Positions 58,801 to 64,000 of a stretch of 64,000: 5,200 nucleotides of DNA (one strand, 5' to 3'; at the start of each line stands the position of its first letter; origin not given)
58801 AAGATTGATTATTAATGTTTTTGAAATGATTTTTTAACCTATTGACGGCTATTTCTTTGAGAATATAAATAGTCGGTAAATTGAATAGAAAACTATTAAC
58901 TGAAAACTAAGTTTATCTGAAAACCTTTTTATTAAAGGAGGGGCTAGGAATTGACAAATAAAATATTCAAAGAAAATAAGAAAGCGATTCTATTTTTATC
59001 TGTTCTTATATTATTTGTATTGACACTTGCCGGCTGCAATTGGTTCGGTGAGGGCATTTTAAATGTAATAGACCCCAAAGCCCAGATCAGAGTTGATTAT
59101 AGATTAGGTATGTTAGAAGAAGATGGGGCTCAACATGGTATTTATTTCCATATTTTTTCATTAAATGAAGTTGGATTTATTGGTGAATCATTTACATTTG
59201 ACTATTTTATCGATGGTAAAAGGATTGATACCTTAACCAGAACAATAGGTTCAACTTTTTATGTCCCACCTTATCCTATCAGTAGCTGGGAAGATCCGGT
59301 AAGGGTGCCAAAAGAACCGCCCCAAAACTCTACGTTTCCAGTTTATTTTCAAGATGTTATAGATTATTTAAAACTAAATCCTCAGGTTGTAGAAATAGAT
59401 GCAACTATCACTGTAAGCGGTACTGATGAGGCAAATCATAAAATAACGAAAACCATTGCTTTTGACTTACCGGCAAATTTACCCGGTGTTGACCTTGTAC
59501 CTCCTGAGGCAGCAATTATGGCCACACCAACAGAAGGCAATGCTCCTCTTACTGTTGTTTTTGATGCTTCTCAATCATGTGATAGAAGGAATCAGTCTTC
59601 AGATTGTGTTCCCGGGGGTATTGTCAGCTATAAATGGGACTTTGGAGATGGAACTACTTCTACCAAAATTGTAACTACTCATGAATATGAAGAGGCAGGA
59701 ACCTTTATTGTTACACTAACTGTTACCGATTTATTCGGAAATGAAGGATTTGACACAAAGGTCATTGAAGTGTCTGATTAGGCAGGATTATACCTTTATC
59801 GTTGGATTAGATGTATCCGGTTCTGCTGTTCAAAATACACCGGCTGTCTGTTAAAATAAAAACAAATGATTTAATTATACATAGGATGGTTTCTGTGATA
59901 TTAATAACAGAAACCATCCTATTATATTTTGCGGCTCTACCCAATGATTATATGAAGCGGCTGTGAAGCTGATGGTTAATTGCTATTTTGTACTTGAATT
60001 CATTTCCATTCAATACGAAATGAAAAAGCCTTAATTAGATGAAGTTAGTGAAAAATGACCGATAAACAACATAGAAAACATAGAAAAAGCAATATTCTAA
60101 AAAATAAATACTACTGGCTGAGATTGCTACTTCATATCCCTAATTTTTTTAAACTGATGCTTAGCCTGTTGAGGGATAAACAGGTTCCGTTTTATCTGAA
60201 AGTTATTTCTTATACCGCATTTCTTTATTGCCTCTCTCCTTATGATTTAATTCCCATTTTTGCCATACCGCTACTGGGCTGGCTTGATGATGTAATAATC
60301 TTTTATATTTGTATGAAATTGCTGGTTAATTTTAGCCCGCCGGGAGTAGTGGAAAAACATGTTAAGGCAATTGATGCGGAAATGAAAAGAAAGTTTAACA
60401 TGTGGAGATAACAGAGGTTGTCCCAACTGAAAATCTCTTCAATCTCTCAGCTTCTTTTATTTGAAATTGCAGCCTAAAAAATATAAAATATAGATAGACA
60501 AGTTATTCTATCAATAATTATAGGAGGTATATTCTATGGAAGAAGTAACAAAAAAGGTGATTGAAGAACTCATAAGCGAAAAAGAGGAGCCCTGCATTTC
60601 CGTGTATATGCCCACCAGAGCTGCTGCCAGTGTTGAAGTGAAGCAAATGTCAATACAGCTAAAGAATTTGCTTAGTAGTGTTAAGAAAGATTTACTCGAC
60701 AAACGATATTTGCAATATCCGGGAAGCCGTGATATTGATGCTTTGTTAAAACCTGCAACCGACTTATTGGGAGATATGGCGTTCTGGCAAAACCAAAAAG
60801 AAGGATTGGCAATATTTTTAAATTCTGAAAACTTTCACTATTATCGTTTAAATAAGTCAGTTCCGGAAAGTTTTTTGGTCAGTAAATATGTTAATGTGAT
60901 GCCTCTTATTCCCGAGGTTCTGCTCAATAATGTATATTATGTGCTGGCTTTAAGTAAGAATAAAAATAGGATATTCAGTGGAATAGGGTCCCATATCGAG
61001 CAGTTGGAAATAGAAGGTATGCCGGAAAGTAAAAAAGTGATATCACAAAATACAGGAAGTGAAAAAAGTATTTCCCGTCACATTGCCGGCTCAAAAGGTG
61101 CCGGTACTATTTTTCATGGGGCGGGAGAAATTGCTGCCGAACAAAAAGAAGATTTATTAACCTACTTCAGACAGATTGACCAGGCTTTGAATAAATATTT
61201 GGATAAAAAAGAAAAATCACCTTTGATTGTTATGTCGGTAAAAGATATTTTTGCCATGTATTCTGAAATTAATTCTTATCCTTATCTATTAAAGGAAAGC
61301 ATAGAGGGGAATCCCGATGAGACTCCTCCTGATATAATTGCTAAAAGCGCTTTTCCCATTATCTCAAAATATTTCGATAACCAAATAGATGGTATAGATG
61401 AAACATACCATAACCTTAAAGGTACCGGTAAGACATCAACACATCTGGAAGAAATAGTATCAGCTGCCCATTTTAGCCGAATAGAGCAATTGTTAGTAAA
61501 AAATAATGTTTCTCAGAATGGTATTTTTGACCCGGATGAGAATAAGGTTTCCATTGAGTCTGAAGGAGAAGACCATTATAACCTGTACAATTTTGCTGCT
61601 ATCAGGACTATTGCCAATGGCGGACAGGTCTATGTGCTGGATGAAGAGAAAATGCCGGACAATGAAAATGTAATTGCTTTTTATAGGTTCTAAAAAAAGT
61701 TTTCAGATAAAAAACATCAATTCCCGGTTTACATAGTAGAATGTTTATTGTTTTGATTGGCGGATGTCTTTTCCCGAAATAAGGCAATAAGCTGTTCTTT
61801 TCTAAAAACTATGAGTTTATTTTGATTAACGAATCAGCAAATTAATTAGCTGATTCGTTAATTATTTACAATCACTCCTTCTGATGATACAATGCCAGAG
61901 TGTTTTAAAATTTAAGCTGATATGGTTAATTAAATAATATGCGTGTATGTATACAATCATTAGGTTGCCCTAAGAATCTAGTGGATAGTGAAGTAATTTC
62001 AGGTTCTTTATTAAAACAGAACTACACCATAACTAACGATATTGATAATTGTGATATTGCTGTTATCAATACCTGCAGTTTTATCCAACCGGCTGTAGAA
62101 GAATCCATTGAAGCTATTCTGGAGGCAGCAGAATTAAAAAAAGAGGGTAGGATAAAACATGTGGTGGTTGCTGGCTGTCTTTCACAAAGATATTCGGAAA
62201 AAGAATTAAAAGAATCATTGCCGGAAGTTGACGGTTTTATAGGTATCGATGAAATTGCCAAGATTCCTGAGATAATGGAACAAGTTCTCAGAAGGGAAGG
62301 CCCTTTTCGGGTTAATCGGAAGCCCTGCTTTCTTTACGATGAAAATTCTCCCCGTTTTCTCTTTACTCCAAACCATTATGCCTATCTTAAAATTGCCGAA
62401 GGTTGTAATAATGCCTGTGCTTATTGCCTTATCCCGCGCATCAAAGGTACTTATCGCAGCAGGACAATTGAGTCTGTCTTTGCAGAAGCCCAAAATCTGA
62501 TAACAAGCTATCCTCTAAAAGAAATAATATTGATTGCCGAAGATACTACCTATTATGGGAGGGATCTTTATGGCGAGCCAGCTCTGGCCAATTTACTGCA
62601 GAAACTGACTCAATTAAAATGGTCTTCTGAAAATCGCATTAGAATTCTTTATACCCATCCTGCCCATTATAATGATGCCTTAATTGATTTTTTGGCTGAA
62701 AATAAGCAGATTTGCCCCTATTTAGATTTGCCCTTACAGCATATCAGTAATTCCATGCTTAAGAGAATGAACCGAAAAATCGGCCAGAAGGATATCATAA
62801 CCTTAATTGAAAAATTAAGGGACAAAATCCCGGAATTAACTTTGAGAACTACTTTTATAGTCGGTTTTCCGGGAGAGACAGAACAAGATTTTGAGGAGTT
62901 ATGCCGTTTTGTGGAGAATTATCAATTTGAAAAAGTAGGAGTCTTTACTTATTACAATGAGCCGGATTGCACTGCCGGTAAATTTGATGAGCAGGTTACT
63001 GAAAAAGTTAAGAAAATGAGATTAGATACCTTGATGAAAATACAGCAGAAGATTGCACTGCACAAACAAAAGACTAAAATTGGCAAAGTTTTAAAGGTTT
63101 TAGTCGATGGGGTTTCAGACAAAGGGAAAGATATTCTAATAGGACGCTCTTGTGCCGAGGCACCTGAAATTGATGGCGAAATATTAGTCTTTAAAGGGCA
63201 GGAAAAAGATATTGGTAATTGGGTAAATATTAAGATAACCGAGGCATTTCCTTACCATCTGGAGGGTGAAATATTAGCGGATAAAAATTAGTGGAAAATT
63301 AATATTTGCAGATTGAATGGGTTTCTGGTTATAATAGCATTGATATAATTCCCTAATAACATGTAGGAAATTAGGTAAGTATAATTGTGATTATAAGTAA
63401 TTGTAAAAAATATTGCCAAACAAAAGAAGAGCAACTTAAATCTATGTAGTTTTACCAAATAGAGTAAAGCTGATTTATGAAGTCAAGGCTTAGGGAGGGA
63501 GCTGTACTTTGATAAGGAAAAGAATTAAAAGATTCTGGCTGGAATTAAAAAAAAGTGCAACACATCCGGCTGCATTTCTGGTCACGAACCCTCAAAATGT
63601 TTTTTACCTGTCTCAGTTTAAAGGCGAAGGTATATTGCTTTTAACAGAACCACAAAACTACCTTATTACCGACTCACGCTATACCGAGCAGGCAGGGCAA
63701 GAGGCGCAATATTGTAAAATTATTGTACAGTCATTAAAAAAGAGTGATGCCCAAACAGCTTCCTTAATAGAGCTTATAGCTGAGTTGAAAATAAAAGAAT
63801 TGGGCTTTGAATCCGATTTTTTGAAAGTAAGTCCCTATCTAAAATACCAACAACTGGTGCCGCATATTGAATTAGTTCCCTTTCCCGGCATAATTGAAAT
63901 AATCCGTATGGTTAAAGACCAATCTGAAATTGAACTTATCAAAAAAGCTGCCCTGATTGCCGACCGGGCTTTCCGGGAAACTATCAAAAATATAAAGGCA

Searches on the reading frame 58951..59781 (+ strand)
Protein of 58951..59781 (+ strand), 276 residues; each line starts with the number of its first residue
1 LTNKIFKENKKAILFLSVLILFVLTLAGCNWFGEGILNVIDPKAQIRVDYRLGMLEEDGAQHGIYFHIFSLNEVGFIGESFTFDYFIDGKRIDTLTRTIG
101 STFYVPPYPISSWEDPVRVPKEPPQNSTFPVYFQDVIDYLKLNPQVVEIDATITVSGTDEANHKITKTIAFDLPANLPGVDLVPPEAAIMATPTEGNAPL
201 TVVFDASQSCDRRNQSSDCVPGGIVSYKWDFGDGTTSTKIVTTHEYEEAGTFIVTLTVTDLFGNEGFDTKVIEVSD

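Call 71: search_protein_families(library=pfam, proteins=[window:58951-59781:+], max_evalue=0.001)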
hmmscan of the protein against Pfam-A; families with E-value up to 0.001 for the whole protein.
window:58951-59781:+ (276 aa): 2 families
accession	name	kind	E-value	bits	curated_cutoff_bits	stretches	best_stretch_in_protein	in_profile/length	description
PF18911.6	PKD_4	-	3.1e-16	59.7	27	1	183-269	2-80/85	PKD domain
PF00801.26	PKD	-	9.9e-13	48.3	23.5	1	193-269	8-76/80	PKD domain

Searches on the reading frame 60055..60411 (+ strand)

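Call 71: search_protein_families(library=pfam, proteins=[window:60055-60411:+], max_evalue=0.001)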
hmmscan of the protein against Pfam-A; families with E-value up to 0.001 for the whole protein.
window:60055-60411:+ (118 aa): 1 family
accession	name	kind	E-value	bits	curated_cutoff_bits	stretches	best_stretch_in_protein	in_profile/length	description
PF06803.17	DUF1232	-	4.5e-06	26.7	23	1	49-83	2-35/37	Protein of unknown function (DUF1232)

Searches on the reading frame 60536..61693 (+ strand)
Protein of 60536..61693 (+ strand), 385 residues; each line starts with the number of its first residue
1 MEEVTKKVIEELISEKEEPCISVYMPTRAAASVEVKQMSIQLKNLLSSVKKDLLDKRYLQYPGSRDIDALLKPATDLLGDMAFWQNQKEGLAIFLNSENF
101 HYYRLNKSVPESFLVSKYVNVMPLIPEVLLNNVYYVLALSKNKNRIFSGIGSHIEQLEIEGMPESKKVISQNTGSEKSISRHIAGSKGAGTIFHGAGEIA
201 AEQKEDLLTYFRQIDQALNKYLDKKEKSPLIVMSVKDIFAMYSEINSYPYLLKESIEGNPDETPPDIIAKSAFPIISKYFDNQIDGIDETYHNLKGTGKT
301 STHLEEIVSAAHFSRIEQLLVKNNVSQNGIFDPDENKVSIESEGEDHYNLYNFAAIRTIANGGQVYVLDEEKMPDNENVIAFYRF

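Call 71: search_protein_families(library=pfam, proteins=[window:60536-61693:+], max_evalue=0.001)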
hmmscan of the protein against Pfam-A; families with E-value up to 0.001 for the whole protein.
window:60536-61693:+ (385 aa): 5 families
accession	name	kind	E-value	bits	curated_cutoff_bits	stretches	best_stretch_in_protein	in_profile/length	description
PF18845.6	baeRF_family3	-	5.5e-34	118.4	31.5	1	134-312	2-165/168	Bacterial archaeo-eukaryotic release factor family 3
PF18849.6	baeRF_family7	-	8e-31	107.6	27.2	1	134-276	1-142/144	Bacterial archaeo-eukaryotic release factor family 7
PF18848.6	baeRF_family6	-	2.6e-28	99.7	27.5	1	134-277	3-148/149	Bacterial archaeo-eukaryotic release factor family 6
PF18851.6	baeRF_family8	-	6.4e-17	62.2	27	1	132-282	2-139/141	Bacterial archaeo-eukaryotic release factor family 8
PF18855.6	baeRF_family11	-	5.5e-15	56.4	27.2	1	135-280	5-137/139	Bacterial archaeo-eukaryotic release factor family 11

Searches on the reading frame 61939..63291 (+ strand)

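Call 90: search_protein_families(library=pfam, proteins=[window:61939-63291:+], max_evalue=0.01)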
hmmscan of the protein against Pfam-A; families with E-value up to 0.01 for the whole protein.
window:61939-63291:+ (450 aa): 4 families
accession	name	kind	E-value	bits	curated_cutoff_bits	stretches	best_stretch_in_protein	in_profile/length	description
PF04055.27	Radical_SAM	-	4.7e-27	95.6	29.5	1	152-325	3-166/166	Radical SAM superfamily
PF00919.26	UPF0004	-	7.2e-25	87.3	27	1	2-102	1-98/98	Uncharacterized protein family UPF0004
PF18693.7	TRAM_2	-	3.6e-17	62.7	27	1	381-445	1-62/63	TRAM domain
PF01938.26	TRAM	-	3.6e-09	36.8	21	1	378-446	1-61/61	TRAM domain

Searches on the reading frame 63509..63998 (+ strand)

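Call 90: search_protein_families(library=pfam, proteins=[window:63509-63998:+], max_evalue=0.01)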
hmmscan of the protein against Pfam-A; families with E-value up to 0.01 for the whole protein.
window:63509-63998:+ (163 aa): 1 family
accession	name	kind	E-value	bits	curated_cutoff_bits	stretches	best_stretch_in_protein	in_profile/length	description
PF01321.24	Creatinase_N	-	1.3e-21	77.9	22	1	21-135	15-128/128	Creatinase/Prolidase N-terminal domain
